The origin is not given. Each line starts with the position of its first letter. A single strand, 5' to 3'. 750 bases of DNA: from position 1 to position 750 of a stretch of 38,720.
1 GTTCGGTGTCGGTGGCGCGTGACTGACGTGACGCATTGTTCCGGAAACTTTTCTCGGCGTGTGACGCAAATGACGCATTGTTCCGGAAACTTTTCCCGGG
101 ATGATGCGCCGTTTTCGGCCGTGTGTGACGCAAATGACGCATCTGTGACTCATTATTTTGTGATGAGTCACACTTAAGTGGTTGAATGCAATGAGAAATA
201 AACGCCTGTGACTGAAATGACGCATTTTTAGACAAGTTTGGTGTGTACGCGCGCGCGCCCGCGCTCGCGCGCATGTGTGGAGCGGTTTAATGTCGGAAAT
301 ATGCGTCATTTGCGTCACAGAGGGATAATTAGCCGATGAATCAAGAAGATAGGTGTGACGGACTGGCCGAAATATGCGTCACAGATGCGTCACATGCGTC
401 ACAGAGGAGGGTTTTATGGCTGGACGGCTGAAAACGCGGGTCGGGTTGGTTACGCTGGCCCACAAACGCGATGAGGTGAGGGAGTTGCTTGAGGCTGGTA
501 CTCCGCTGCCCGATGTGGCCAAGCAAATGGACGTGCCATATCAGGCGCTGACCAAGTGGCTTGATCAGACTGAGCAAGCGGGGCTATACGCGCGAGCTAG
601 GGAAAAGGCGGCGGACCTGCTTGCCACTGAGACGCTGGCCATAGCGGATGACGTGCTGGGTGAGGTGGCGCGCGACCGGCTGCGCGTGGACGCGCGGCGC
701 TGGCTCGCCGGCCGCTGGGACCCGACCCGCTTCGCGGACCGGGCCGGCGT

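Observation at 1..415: Opposed arrays of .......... iterons around a GC core at the primase-helicase / terS junction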

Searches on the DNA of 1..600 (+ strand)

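Call 8: search_dna_similar(query=window:1-420:+, collection=phages, mode=distant, max_evalue=1)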
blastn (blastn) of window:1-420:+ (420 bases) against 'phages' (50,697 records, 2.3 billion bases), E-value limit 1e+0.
Records with a match: 11; places in all: 11; records where one place covers at least 80% of the query: 0.
Best place of each record, by identity: 95-99% 11.
By first word of the organism name: Enterobacteria 8; Qubevirus 3.
By host as written in the record: - 5; Escherichia coli 3; Escherichia coli IJ1862 3.
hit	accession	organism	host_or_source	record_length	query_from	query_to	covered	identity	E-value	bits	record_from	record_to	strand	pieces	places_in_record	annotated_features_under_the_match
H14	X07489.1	Enterobacteria phage SP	-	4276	376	400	6%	96.0%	4e-1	42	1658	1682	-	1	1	unnamed protein product; readthrough protein; readthrough stop codon | unnamed protein product; coat protein (AA 1 - 132)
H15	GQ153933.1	Enterobacteria phage SP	-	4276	376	400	6%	96.0%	4e-1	42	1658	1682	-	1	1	read-through protein | coat protein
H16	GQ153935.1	Enterobacteria phage SP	-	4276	376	400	6%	96.0%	4e-1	42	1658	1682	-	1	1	read-through protein | coat protein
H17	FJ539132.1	Qubevirus faecium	Escherichia coli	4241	376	400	6%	96.0%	4e-1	42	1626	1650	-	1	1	read-through protein | capsid protein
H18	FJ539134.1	Qubevirus faecium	Escherichia coli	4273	376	400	6%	96.0%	4e-1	42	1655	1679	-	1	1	read-through protein | capsid protein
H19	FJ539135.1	Qubevirus faecium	Escherichia coli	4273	376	400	6%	96.0%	4e-1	42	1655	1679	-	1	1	read-through protein | capsid protein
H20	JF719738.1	Enterobacteria phage SP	Escherichia coli IJ1862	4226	376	400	6%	96.0%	4e-1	42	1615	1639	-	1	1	A1: read-through protein | A1: coat protein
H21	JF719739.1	Enterobacteria phage SP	Escherichia coli IJ1862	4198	376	400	6%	96.0%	4e-1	42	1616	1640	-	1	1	A1: read-through protein | A1: coat protein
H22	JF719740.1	Enterobacteria phage SP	Escherichia coli IJ1862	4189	376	400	6%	96.0%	4e-1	42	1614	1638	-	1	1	A1: read-through protein | A1: coat protein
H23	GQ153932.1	Enterobacteria phage SP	-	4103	376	400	6%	96.0%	4e-1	42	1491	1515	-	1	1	read-through protein | coat protein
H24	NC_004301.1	Enterobacteria phage SP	-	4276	376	400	6%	96.0%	4e-1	42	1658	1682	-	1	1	hypothetical protein (x2)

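Call 86: search_rna_families(source=window, start=1, end=600, threshold=evalue, max_evalue=1)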
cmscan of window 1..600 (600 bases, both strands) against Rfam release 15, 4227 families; matches with E-value up to 1: 1.
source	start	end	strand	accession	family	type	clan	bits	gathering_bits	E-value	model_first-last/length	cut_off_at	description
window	321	368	+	RF01309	sR60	Gene; snRNA; snoRNA; CD-box;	CL00132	17.6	50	0.18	1-55/55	no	Small nucleolar RNA sR60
